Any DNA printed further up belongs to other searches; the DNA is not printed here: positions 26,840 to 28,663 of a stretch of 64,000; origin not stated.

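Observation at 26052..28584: PAP2 + EptA/MCR-family lipid A remodelling cassette bracketed by 49-bp perfect direct repeats that each carry a terminator, a promoter box and an ATG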

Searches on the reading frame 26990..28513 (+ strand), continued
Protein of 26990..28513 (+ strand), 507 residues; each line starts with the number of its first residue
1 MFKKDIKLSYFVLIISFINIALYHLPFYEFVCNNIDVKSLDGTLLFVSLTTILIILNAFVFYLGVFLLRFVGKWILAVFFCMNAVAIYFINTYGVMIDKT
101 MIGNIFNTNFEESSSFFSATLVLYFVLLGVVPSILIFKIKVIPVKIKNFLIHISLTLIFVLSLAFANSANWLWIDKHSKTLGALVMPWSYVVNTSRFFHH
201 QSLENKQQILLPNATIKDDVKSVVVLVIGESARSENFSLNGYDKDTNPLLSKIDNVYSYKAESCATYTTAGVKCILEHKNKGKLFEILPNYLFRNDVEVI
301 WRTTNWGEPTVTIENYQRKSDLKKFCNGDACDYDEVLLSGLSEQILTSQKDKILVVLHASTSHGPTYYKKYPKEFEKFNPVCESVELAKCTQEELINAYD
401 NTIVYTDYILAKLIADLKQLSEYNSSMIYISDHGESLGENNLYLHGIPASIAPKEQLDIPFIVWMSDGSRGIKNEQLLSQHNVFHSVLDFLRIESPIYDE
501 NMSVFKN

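Call 28: search_solved_structures(query=window:26990-28513:+, show_alignments=2, max_evalue=1e-10)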
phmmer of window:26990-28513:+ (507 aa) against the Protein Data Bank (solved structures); distinct sequences matched with E-value up to 1e-10: 17.
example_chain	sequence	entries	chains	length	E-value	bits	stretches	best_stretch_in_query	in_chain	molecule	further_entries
9nww_B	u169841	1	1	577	1.7e-68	234.6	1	9-472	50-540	Probable phosphatidylethanolamine transferase Mcr-1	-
5fgn_A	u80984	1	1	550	2.3e-64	221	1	14-470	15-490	lipooligosaccharide phosphoethanolamine transferase A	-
4tn0_A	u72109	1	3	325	1.3e-60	208.6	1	219-501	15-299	UPF0141 protein yjdB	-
5k4p_A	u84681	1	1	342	1.5e-52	182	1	217-472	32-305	Probable phosphatidylethanolamine transferase Mcr-1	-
6li5_A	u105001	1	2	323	1.9e-52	181.6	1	222-472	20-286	Probable phosphatidylethanolamine transferase Mcr-1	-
5grr_A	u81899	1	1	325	2e-52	181.6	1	222-472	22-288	Probable phosphatidylethanolamine transferase Mcr-1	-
5lrm_A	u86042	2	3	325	2e-52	181.6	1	222-472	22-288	phosphatidylethanolamine transferase Mcr-1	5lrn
5zjv_A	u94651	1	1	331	2.1e-52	181.5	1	222-472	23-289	Probable phosphatidylethanolamine transferase Mcr-1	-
5ylc_A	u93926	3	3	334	2.1e-52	181.5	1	222-472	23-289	Probable phosphatidylethanolamine transferase Mcr-1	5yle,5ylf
6li4_A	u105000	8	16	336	2.2e-52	181.5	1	222-472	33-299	Probable phosphatidylethanolamine transferase Mcr-1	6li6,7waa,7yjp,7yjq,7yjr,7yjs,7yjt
5gov_B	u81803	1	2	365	2.8e-52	181.1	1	222-472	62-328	Probable phosphatidylethanolamine transferase Mcr-1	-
6a7w_A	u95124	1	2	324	3.8e-50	174.1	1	222-468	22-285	Putative integral membrane protein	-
5mx9_A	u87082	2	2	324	3.8e-50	174.1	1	222-468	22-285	Phosphatidylethanolamine transferase Mcr-2 | Putative integral membrane protein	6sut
4kav_A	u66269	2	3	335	5.1e-49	170.3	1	220-470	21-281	YhbX/YhjW/YijP/YjdB family protein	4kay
6bne_A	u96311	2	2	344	3.5e-45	157.7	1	221-466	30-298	Phosphoethanolamine transferase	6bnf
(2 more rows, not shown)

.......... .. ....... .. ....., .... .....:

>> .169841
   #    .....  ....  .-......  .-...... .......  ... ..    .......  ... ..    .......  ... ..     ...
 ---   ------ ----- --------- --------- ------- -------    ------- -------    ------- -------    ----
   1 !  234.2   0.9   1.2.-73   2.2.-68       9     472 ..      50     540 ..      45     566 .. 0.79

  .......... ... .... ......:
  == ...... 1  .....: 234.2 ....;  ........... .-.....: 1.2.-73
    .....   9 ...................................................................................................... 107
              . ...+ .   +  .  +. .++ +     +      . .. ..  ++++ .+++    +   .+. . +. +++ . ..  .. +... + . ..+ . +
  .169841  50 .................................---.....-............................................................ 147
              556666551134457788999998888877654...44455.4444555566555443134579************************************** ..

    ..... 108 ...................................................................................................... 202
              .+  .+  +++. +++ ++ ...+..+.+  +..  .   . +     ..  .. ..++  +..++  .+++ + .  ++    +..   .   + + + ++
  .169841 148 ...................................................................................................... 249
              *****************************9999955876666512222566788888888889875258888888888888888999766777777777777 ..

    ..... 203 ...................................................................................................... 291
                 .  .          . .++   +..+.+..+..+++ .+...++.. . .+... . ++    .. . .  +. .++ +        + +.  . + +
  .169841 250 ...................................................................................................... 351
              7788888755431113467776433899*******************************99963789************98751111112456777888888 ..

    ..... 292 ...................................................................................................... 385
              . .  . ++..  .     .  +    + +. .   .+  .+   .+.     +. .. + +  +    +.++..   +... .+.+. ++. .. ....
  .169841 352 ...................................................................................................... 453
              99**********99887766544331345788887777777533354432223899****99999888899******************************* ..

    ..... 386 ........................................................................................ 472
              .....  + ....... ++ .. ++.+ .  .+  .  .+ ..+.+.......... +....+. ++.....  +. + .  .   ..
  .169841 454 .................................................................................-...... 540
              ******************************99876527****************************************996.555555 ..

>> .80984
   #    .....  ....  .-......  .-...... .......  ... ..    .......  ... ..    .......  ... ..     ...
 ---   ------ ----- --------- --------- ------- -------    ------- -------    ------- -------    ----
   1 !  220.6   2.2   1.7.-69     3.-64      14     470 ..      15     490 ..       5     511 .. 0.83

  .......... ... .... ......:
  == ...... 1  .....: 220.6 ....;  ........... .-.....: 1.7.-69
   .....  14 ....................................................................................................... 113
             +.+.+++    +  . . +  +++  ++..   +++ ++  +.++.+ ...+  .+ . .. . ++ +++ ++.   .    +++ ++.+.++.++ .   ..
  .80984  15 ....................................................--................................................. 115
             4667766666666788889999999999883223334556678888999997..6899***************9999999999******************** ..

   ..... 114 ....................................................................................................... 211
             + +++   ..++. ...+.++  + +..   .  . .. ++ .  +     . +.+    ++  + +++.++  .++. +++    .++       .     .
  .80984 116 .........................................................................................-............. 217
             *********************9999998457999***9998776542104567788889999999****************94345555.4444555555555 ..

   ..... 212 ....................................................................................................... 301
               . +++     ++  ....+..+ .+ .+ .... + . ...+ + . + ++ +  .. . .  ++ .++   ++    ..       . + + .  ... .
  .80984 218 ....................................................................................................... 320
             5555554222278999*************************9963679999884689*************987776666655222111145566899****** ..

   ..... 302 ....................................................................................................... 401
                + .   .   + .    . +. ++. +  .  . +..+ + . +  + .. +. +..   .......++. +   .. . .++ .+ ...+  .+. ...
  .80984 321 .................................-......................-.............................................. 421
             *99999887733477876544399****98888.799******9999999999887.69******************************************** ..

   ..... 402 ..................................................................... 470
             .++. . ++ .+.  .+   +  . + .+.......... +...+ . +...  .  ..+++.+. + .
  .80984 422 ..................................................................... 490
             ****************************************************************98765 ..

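Call 30: find_encoding_contigs(protein=P0010, flank=6000, max_places=2)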
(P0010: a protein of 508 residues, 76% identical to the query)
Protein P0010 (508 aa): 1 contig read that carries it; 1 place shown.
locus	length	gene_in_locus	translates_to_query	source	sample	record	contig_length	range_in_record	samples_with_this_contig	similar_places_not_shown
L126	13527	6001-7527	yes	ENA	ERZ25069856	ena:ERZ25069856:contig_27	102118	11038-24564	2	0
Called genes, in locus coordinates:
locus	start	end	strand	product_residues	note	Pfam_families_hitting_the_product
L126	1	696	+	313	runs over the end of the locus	PF13793:Pribosyltran_N, PF00156:Pribosyltran, PF14572:Pribosyl_synth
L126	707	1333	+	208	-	PF01386:Ribosomal_L25p, PF14693:Ribosomal_TL5_C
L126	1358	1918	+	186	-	PF01195:Pept_tRNA_hydro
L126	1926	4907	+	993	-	PF21760:SecD_1st, PF22599:SecDF_P1_head, PF02355:SecD_SecF_C, PF00873:ACR_tran (weak), PF07549:Sec_GG, PF02355:SecD_SecF_C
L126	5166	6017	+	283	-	PF01569:PAP2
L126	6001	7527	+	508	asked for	PF08019:EptA_B_N, PF00884:Sulfatase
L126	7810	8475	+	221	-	PF13489:Methyltransf_23, PF13649:Methyltransf_25, PF13847:Methyltransf_31, PF08241:Methyltransf_11, PF08242:Methyltransf_12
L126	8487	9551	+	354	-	-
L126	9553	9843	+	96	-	-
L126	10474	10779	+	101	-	-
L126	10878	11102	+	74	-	PF03462:PCRF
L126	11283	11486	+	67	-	PF00472:RF-1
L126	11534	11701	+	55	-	-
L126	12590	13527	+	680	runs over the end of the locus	PF05036:SPOR (faint)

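Call 31: find_encoding_contigs(protein=P0012, flank=6000, max_places=2)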
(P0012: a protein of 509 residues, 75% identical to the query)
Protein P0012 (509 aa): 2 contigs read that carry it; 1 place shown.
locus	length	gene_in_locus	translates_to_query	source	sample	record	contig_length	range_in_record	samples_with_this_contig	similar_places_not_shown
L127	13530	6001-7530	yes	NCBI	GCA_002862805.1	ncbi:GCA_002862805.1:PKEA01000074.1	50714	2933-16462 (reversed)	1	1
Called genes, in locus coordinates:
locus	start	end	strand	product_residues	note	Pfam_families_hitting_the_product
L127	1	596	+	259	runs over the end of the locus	PF00005:ABC_tran, PF13175:AAA_15 (faint), PF13304:AAA_21 (weak)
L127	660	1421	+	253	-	PF01738:DLH, PF12146:Hydrolase_4 (faint), PF02230:Abhydrolase_2 (weak)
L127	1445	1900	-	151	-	PF00588:SpoU_methylase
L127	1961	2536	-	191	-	PF00849:PseudoU_synth_2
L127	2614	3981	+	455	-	PF02646:RmuC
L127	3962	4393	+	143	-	-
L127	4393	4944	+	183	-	PF03061:4HBT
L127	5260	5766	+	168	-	PF01569:PAP2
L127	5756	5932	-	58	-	-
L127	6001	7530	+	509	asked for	PF08019:EptA_B_N, PF00884:Sulfatase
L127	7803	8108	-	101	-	PF01638:HxlR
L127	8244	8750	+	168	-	PF00903:Glyoxalase, PF13669:Glyoxalase_4 (weak)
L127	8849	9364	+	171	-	PF00583:Acetyltransf_1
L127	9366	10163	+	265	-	PF08907:DUF1853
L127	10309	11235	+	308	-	-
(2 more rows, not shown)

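Call 32: find_encoding_contigs(protein=P0044, flank=6000, max_places=2)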
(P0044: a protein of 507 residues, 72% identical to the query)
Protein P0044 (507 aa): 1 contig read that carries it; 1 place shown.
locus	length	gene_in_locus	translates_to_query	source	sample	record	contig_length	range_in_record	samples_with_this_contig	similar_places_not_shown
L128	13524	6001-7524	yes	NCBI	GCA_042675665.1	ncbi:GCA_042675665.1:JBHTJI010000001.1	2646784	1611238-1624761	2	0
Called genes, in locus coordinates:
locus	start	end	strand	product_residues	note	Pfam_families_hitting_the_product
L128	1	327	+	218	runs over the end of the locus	PF02666:PS_Dcarbxylase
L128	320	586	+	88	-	PF00887:ACBP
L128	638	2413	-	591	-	PF00750:tRNA-synt_1d, PF05746:DALR_1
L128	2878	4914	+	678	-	PF00515:TPR_1 (faint), PF07719:TPR_2 (faint), PF13176:TPR_7 (faint), PF13181:TPR_8 (faint), PF17874:TPR_MalT, PF13424:TPR_12, PF00512:HisKA (weak), PF02518:HATPase_c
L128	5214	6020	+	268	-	PF01569:PAP2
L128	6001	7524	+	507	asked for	PF08019:EptA_B_N, PF00884:Sulfatase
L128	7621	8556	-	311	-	PF19420:DDAH_eukar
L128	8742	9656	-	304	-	PF19420:DDAH_eukar (weak), PF02274:ADI (weak)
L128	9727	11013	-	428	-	PF00285:Citrate_synt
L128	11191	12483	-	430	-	PF03952:Enolase_N, PF00113:Enolase_C, PF13378:MR_MLE_C (weak)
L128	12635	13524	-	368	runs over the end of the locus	PF00988:CPSase_sm_chain, PF00117:GATase, PF07722:Peptidase_C26 (weak)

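Call 42: find_encoding_contigs(protein=P0011, flank=6000, max_places=2)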
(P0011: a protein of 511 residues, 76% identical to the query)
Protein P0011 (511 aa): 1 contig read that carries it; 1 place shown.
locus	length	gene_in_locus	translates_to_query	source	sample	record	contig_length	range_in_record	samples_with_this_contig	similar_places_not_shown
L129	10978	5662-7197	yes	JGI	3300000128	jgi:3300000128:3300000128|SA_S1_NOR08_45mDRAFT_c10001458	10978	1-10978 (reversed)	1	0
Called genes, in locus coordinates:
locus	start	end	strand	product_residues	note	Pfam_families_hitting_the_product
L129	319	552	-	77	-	-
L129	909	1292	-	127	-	PF24709:DUF7670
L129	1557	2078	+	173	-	PF12796:Ank_2, PF13857:Ank_5, PF13637:Ank_4, PF12796:Ank_2, PF13857:Ank_5, PF00023:Ank, PF13606:Ank_3 (weak), PF13637:Ank_4 (weak)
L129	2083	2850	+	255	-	PF18962:Por_Secre_tail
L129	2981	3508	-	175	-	PF12641:Flavodoxin_3 (weak), PF12724:Flavodoxin_5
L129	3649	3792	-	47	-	-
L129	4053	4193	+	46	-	-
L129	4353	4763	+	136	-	-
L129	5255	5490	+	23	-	-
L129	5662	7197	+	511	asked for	PF08019:EptA_B_N, PF00884:Sulfatase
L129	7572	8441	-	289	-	-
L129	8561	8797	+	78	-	-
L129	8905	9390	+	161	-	-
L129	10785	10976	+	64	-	?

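Call 43: find_encoding_contigs(protein=P0008, flank=6000, max_places=2)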
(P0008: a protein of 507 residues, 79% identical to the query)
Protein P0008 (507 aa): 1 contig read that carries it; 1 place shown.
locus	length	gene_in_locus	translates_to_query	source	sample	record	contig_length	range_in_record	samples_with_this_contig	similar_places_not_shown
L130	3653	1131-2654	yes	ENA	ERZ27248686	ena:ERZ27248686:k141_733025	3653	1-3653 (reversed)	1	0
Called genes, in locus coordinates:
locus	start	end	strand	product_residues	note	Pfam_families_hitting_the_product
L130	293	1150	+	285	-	PF01569:PAP2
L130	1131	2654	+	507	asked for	PF08019:EptA_B_N, PF00884:Sulfatase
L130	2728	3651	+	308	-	?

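Call 52: find_related_loci(query=window:26990-28513:+, collection=viral_contigs, flank=5000)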
Query window:26990-28513:+ (507 aa) in viral_contigs; peptide patterns used: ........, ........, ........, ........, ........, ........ (x = any residue, [..] = any of these).
2 stretches matched a pattern, but none encodes a relative of the query by tblastn (E <= 1e-3).

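Call 53: search_dna_similar(query=window:26990-28513:+, collection=plasmids, mode=protein, max_rows=8)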
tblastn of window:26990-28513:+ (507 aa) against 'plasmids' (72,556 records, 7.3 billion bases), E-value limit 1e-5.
Records with a match: 2332; places in all: 2394; records where one place covers at least 80% of the query: 819.
Best place of each record, by identity: <60% 2332.
By first word of the organism name: Escherichia 1350; Salmonella 236; Enterobacter 213; Klebsiella 183; Sinorhizobium 83; Citrobacter 31; Acinetobacter 30; Pantoea 29; Shigella 24; Rhizobium 18; and 45 more.
By predicted mobility (MOB-suite, as given by PLSDB): conjugative 1491; non-mobilizable 590; mobilizable 251.
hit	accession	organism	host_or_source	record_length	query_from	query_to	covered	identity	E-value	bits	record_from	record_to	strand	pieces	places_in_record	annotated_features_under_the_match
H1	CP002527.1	Glaciecola sp. 4H-3-7+YE-5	-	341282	9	505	98%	42.5%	2e-108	362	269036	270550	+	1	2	sulfatase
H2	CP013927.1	Alteromonas stellipolaris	-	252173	7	507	99%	39.9%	2e-112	373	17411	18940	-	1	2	sulfatase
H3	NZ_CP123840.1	Agrobacterium tumefaciens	Yarrow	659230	4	505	99%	34.0%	2e-61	225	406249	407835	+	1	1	phosphoethanolamine--lipid A transferase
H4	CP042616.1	Escherichia coli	Sus scrofa domesticus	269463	6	506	99%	33.6%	3e-62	227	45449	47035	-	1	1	MCR-9.1: MCR phosphoethanolamine transferase | mcr-9: MCR-9 family phosphoethanolamine--lipid A transferase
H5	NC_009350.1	Aeromonas salmonicida subsp. salmonicida A449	-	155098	6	505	99%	33.1%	2e-65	237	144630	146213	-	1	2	MCR-3-related phosphoethanolamine--lipid A transferase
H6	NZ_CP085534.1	Aeromonas salmonicida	Brook charr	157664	6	505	99%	33.1%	2e-65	237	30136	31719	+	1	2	MCR-3-related phosphoethanolamine--lipid A transferase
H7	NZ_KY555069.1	Aeromonas salmonicida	-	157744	6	505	99%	33.1%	2e-65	237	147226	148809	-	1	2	MCR-3-related phosphoethanolamine--lipid A transferase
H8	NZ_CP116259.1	Aeromonas salmonicida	Fish,Bacteria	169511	6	505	99%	33.1%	2e-65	237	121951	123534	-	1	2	MCR-3-related phosphoethanolamine--lipid A transferase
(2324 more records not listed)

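Call 57: find_encoding_contigs(protein=P0009, flank=4000, max_places=3)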
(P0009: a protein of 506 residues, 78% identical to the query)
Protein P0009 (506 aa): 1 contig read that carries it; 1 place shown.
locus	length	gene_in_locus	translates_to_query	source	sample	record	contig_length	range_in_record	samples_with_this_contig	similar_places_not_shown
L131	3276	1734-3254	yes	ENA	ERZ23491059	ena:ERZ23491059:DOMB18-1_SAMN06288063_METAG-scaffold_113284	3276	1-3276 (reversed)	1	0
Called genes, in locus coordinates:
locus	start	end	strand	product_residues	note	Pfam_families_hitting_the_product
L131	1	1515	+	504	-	?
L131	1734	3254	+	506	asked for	PF08019:EptA_B_N, PF00884:Sulfatase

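Call 58: find_encoding_contigs(protein=P0006, flank=4000, max_places=3)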
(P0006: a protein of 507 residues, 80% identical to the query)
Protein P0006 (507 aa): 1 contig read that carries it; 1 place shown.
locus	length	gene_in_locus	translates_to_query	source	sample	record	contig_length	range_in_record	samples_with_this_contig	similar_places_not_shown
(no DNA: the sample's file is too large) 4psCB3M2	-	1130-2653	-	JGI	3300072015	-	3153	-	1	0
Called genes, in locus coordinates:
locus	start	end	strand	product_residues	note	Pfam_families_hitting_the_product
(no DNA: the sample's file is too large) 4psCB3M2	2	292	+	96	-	?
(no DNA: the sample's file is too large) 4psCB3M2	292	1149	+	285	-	PF01569:PAP2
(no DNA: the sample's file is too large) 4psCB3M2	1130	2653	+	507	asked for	PF08019:EptA_B_N, PF00884:Sulfatase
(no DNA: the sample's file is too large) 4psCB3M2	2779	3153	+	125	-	?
